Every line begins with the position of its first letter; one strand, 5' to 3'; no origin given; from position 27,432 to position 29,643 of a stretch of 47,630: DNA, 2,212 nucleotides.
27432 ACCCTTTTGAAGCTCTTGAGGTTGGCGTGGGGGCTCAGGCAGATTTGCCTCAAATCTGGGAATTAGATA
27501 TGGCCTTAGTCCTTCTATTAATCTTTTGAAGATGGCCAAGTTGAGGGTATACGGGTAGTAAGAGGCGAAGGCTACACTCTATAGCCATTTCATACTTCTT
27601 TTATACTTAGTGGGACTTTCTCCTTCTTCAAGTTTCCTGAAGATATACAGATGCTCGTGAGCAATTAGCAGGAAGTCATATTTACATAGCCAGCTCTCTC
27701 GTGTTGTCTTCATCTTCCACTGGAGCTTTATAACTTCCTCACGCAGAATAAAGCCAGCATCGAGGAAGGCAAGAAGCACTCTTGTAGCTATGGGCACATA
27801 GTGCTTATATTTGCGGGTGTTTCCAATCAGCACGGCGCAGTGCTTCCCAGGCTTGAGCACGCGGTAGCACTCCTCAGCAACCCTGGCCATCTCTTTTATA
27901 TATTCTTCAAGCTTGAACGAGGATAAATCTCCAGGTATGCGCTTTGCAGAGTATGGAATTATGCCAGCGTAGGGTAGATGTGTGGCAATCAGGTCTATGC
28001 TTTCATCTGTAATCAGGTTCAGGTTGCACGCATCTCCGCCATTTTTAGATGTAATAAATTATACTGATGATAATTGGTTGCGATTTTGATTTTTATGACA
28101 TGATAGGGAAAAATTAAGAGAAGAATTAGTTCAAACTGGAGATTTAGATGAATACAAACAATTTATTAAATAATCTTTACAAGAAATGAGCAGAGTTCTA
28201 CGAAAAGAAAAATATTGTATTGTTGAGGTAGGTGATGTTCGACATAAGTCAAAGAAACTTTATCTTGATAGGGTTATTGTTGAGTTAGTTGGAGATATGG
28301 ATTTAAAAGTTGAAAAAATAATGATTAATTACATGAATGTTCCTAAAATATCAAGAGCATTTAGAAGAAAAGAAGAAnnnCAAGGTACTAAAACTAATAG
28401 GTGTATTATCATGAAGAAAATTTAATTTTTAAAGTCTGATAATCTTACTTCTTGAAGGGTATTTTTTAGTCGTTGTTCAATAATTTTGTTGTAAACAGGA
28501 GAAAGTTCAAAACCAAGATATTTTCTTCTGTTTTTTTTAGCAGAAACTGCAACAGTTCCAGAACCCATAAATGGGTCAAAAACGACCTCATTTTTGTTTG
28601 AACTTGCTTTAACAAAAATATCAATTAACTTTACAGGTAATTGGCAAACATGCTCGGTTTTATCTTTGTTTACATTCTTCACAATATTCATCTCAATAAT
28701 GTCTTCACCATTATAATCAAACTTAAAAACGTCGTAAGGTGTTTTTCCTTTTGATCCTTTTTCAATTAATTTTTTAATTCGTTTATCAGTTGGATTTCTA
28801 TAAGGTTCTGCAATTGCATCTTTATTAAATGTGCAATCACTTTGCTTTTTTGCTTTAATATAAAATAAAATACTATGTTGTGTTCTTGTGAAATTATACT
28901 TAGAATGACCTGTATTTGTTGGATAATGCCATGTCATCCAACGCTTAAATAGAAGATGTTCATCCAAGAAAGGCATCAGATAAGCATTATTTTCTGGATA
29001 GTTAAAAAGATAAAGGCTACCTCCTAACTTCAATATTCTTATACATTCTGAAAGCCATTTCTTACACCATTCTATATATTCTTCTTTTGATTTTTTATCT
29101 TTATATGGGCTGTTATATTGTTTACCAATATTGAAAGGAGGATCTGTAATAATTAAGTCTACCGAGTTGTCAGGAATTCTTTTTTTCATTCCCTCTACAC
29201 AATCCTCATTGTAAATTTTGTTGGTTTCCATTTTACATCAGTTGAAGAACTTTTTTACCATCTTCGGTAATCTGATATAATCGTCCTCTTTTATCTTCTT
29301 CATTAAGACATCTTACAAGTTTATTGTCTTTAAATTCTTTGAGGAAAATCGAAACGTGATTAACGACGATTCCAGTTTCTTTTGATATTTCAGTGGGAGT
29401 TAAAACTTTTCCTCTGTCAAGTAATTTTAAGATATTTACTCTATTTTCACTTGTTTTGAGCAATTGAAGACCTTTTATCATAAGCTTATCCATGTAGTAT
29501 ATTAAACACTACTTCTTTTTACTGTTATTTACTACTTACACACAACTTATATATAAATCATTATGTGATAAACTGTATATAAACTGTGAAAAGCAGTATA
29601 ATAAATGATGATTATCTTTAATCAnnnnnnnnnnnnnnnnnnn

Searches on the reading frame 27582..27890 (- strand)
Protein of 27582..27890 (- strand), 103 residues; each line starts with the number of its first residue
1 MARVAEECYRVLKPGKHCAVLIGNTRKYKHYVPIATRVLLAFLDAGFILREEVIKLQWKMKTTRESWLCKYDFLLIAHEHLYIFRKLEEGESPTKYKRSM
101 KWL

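Call 3: search_protein_families(library=pfam, proteins=[window:27582-27890:-], max_evalue=1)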
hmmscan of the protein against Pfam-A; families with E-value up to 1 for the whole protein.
window:27582-27890:- (103 aa): 1 family
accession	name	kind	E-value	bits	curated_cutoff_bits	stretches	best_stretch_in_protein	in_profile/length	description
PF01555.25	N6_N4_Mtase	-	0.0003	21.2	26.7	1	3-90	34-110/221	DNA methylase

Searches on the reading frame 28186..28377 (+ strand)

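Call 3: search_protein_families(library=pfam, proteins=[window:28186-28377:+], max_evalue=1)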
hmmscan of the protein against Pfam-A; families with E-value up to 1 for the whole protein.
window:28186-28377:+ (64 aa): 1 family
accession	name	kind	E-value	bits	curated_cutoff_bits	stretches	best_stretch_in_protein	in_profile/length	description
PF14552.11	Tautomerase_2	-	0.13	12.8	28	1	6-55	25-77/82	Tautomerase enzyme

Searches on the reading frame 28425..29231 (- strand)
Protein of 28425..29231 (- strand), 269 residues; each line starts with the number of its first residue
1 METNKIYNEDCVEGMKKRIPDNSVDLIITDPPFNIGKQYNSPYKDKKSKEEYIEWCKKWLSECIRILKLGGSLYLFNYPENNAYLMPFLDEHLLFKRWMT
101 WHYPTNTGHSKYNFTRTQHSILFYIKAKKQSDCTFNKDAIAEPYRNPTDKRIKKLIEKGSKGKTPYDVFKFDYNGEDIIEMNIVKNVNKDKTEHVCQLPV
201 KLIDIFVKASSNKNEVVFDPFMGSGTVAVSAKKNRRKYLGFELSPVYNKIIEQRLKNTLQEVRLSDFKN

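Call 3: search_protein_families(library=pfam, proteins=[window:28425-29231:-], max_evalue=1)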
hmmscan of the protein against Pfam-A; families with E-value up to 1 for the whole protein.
window:28425-29231:- (269 aa): 8 families
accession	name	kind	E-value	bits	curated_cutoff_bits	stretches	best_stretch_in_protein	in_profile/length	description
PF01555.25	N6_N4_Mtase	-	3.4e-48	164.9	26.7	1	24-252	1-220/221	DNA methylase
PF01170.24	UPF0020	-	0.0002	21.5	22.3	1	210-231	25-46/197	RMKL-like, methyltransferase domain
PF02086.21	MethyltransfD12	-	0.00044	20.5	22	1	204-259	10-70/253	D12 class N6 adenine-specific DNA methyltransferase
PF02384.22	N6_Mtase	-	0.00095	19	20.4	0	199-234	31-67/311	N-6 DNA Methylase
PF04378.19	RsmJ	-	0.081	12.7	27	0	5-40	106-142/245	Ribosomal RNA large subunit methyltransferase D, RlmJ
PF05175.20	MTS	-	0.092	12.8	23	1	15-40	90-115/170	Methyltransferase small domain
PF03602.21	Cons_hypoth95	-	0.12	12.5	24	0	7-40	96-130/182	Conserved hypothetical protein 95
PF08241.18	Methyltransf_11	-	0.21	12.7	21.2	0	57-74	77-94/95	Methyltransferase domain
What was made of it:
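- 28422..29231 (-): Beta-class amino DNA methyltransferase (M), 269 aa. Motif IV is DPPF and motif I is DPFMGSG. PF01555 E 3.4e-48 (call 3).
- Checked: Methyltransferase: the ORF at 28422-29231 (-), 269 aa, hits PF01555 N6_N4_Mtase at E 3.4e-48 (call 3).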

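Call 4: search_protein_families(library=padloc, proteins=[window:28425-29231:-], max_evalue=1)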
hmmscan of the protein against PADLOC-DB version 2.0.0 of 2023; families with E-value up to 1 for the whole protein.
window:28425-29231:- (269 aa): 69 families (the best 25 are shown)
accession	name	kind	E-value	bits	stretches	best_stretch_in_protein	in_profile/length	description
PDLC03299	MTase_II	-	1.3e-57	193.6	1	3-257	14-259/296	Type II methyltransferase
PDLC03371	MTase_II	-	3.8e-57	191.8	1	2-261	9-258/260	Type II methyltransferase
PDLC03337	MTase_II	-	9.2e-54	180.5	1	5-261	10-252/264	Type II methyltransferase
PDLC03238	MTase_II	-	1e-48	164.4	1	4-258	124-366/428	Type II methyltransferase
PDLC03320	MTase_II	-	2.5e-45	152.8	1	5-262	34-281/289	Type II methyltransferase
PDLC03387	MTase_II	-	3.6e-35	119.5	2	98-261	145-281/289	Type II methyltransferase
PDLC03353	MTase_II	-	8.4e-34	115.3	1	2-262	8-257/260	Type II methyltransferase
PDLC03265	MTase_II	-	4.1e-29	100.1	2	5-121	26-142/333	Type II methyltransferase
PDLC03295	MTase_II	-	7.4e-28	95.9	2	1-75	1-73/292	Type II methyltransferase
PDLC03230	MTase_II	-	1e-26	92.1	1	3-256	35-283/360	Type II methyltransferase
PDLC03339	MTase_II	-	1.5e-26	91.1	1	2-260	2-276/399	Type II methyltransferase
PDLC03216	MTase_II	-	4.9e-26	89.6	2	185-260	186-260/364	Type II methyltransferase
PDLC03300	MTase_II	-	4.9e-25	86.2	2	49-258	83-279/302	Type II methyltransferase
PDLC03327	MTase_II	-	2.8e-23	80.7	1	6-261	41-289/319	Type II methyltransferase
PDLC03714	oMTase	-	3.7e-23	80.3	2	187-259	189-261/279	orphan methyltransferase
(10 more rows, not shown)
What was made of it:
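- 28422..29231 (-): PADLOC MTase_II 1.3e-57 (call 4).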

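Call 5: search_protein_families(library=ncbifam, proteins=[window:28425-29231:-], max_evalue=1)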
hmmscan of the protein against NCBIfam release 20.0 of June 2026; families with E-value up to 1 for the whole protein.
window:28425-29231:- (269 aa): 6 families
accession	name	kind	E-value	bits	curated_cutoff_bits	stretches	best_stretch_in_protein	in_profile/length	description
NF008572.0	PRK11524.1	equivalog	1.3e-43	149.3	292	1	2-258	13-259/294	adenine-specific DNA-methyltransferase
NF050803.1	DnaMtaseCcrMCaul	equivalog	2.2e-23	82.7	830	2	188-258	180-250/350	adenine-specific DNA-methyltransferase CcrM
NF010253.0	PRK13699.1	subfamily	2.3e-17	63.4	244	2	191-258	141-208/226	DNA methyltransferase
TIGR01177.1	TIGR01177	hypoth_equivalog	0.0047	16.3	316.55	0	18-72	243-289/330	TIGR01177 family methyltransferase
NF040721.1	Trm14_Arch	equivalog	0.0078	15.4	280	1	194-236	171-214/370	tRNA (guanine(6)-N2)-methyltransferase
NF041016.1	trans_reg_ArnR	equivalog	0.02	14.3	400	1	115-185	21-91/269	HTH-type transcriptional activator ArnR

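Call 34: search_solved_structures(query=window:28425-29231:-, max_evalue=0.00001)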
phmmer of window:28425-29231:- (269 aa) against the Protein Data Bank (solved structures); distinct sequences matched with E-value up to 0.00001: 12.
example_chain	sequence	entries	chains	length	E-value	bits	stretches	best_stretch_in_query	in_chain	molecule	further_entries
1g60_A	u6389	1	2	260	1.1e-33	119.9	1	1-247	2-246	Adenine-specific Methyltransferase MboIIA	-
9c3u_A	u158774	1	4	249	1.2e-30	110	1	7-255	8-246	Methyltransferase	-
8urk_A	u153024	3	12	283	1.4e-30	109.8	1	7-255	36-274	Methyltransferase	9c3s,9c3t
1nw8_A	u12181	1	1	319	1e-20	77.4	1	6-260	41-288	MODIFICATION METHYLASE RSRI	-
8s9m_A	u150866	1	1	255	1e-20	77.4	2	190-263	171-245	DNA cytosine-N4 methyltransferase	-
1eg2_A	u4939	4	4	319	1.3e-20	77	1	6-260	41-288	MODIFICATION METHYLASE RSRI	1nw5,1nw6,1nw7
8s9n_A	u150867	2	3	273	1.4e-20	77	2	189-263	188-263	DNA cytosine-N4 methyltransferase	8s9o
5hek_A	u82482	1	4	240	2.9e-16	62.8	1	189-258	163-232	Adenine specific DNA methyltransferase (DpnA)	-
5hfj_A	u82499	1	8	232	5.1e-16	62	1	189-255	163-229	Adenine specific DNA methyltransferase (DpnA)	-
6pbd_A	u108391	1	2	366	2.1e-12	50.2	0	6-140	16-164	Modification methylase CcrMI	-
1boo_A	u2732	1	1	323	2e-11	47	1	138-268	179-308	PROTEIN (N-4 CYTOSINE-SPECIFIC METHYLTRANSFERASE PVU II)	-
2zie_A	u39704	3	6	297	6.8e-09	38.6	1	191-256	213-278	Putative modification methylase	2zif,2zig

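Call 65: search_solved_structures(query=window:28425-29231:-, max_evalue=1e-25, show_alignments=3)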
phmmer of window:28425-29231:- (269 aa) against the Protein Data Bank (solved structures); distinct sequences matched with E-value up to 1e-25: 3.
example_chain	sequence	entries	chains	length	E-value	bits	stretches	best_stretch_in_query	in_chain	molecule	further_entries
1g60_A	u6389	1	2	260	1.1e-33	119.9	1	1-247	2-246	Adenine-specific Methyltransferase MboIIA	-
9c3u_A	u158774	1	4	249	1.2e-30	110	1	7-255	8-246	Methyltransferase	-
8urk_A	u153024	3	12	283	1.4e-30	109.8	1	7-255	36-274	Methyltransferase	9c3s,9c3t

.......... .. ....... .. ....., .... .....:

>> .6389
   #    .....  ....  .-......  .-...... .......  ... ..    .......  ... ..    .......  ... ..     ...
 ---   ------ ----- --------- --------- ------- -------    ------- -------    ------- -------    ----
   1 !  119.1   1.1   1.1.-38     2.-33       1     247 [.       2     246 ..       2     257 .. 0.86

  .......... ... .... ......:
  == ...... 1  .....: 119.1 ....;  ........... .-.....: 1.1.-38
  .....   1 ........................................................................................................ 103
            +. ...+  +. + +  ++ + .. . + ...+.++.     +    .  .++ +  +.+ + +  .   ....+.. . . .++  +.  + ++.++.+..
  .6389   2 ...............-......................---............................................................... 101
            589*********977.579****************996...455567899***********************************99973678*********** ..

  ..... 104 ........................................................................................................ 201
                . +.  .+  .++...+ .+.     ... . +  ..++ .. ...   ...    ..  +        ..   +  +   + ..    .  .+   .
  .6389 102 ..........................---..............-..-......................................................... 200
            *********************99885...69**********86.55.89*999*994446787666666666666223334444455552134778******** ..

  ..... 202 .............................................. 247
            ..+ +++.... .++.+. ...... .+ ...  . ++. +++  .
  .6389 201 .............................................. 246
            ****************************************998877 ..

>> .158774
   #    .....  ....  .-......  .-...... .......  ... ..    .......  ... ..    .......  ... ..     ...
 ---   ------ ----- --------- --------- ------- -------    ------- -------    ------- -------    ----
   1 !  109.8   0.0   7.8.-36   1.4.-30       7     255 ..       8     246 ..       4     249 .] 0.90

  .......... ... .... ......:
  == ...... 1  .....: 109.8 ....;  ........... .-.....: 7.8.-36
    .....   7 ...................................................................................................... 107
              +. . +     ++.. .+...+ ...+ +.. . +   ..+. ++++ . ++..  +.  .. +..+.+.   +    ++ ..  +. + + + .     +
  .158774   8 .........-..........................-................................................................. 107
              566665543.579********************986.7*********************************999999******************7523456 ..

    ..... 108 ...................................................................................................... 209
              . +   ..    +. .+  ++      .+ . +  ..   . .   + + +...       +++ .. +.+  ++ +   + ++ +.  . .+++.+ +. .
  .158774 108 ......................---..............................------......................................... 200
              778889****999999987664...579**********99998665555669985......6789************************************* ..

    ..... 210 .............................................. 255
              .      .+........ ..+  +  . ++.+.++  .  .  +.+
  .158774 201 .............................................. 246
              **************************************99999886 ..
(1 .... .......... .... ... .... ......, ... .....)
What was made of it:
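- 28422..29231 (-): Nearest solved structure is M.MboIIA, 1.1e-33 (calls 34, 65).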

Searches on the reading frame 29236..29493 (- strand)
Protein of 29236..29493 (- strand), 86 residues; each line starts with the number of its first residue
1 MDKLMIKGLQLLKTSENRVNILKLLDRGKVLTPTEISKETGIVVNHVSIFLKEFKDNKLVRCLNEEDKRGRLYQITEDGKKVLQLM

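Call 3: search_protein_families(library=pfam, proteins=[window:29236-29493:-], max_evalue=1)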
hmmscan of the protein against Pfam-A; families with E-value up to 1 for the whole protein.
window:29236-29493:- (86 aa): 14 families
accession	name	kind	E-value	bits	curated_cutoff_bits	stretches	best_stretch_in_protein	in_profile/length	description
PF25213.1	HVO_A0261_N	-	1.7e-05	25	35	1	8-84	3-72/86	HVO_A0261 N-terminal domain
PF14947.12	HTH_45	-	3.6e-05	24.1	25.5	1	20-85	10-68/77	Winged helix-turn-helix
PF01022.26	HTH_5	-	0.00056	20.2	22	1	16-52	2-37/47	Bacterial regulatory protein, arsR family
PF13384.12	HTH_23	-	0.0011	19.1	24.6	1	16-56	5-43/50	Homeodomain-like domain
PF13412.12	HTH_24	-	0.0044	17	21.9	1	16-60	3-47/48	Winged helix-turn-helix DNA-binding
PF02002.24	TFIIE_alpha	-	0.0057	17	22.9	1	16-73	13-70/105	TFIIE alpha subunit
PF07381.18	EarA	-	0.0077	16.5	22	1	12-83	5-87/90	EarA-like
PF03551.20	PadR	-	0.011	16.2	27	1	50-84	37-74/75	Transcriptional regulator PadR-like family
PF12802.13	MarR_2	-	0.017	15.7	27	1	24-69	13-60/61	MarR family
PF14277.12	DUF4364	-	0.034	14.4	26.9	1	47-85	36-72/162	Domain of unknown function (DUF4364)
PF10007.15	DUF2250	-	0.049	14.2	24.4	1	10-60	2-52/93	Uncharacterized protein conserved in archaea (DUF2250)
PF13601.12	HTH_34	-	0.05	14.2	27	1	18-81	2-67/80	Winged helix DNA-binding domain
PF12840.13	HTH_20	-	0.063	13.7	27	1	15-54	3-42/51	Helix-turn-helix domain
PF08100.18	Dimerisation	-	0.19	12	25.6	1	20-80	29-88/93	O-methyltransferase dimerisation domain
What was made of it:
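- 29233..29493 (-): 86-aa winged-helix protein, candidate controller (C-like) of the system. Sub-threshold wHTH hits (call 3).
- Checked: wHTH gene: the ORF at 29233-29493 (-), 86 aa, gives sub-threshold winged-helix hits (HVO_A0261_N 1.7e-5, HTH_45 3.6e-5; call 3).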

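Call 4: search_protein_families(library=padloc, proteins=[window:29236-29493:-], max_evalue=1)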
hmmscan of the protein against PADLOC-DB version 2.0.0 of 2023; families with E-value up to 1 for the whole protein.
window:29236-29493:- (86 aa): 7 families
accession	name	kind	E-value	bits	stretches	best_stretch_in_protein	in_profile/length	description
PDLC01848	CARF3--CARF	-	3.5e-06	24.8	1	9-86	131-196/197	-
PDLC01438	Csa3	-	3.8e-06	25.1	1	14-81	146-207/305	"CAS-I,CAS-II,CAS-III,CAS-IV,CAS-V,CAS-VI; associated_signaling"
PDLC01866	CARF3--CARF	-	4.7e-06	24.7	1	14-84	137-205/207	-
PDLC01879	CARF3--CARF_TM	-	4e-05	21.4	1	11-86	151-220/222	-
PDLC01870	CARF3--CARF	-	0.00059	17.7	1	11-84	131-203/228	-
PDLC01720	Csa3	-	0.0012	17.4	1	16-82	25-95/118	Csa3_1_CAS-I-II-III-IV-V-VI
PDLC03963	SoFic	-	0.012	13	1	13-75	291-351/361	-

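Call 5: search_protein_families(library=ncbifam, proteins=[window:29236-29493:-], max_evalue=1)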
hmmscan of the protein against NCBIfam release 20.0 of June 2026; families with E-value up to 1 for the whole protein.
window:29236-29493:- (86 aa): 19 families
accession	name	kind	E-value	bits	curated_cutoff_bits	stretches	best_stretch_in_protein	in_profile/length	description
NF053756.1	MreA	equivalog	1.5e-05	24.8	100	1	2-72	3-74/110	MreA family transcriptional regulator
NF053610.1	Sso10a_fam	subfamily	1.8e-05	24.7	60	1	19-83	8-64/64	Sso10a family chromatin protein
NF004910.0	PRK06266.1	equivalog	2e-05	23.9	180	1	10-74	23-87/185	transcription initiation factor E subunit alpha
NF053755.1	MsvR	equivalog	8.9e-05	22.3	220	1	15-76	12-73/236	transcriptional factor MsvR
NF053814.1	teico_TcaR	equivalog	9.2e-05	22.5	170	1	12-82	34-107/151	MarR family transcriptional regulator TcaR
NF033788.1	HTH_metalloreg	subfamily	0.00018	21.3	55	1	15-77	10-70/77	metalloregulator ArsR/SmtB family transcription factor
TIGR04176.1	MarR_EPS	equivalog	0.0022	18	88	1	15-79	3-70/105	MarR family EPS-associated transcriptional regulator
TIGR01884.1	cas_HTH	subfamily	0.0023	17.4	60.2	1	12-77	138-200/202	CRISPR-associated CARF protein Csa3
TIGR02337.1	HpaR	equivalog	0.0061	16.4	121.2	1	16-84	28-97/130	homoprotocatechuate degradation operon regulator HpaR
NF038251.1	AdcR_fam_Zn_TF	equivalog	0.0063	16.8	175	1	19-82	39-102/143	zinc-dependent MarR family transcriptional regulator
TIGR00373.1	TIGR00373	equivalog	0.0068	15.9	149.5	1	14-74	12-72/162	transcription factor E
NF003210.0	PRK04172.1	equivalog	0.0078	15.1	350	1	14-83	4-70/496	phenylalanine--tRNA ligase subunit alpha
NF045593.1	bilirub_TF_BilQ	equivalog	0.0098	15.6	125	1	32-84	46-99/135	bilirubin utilization transcriptional regulator BilQ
NF033789.1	repress_SdpR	subfamily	0.0099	15.8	100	1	16-62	8-53/79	autorepressor SdpR family transcription factor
NF041016.1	trans_reg_ArnR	equivalog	0.02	14.3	400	1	28-83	131-189/269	HTH-type transcriptional activator ArnR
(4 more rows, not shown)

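Call 81: search_solved_structures(query=window:29236-29493:-, max_evalue=0.01)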
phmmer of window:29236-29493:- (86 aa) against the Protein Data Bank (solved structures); distinct sequences matched with E-value up to 0.01: 0.
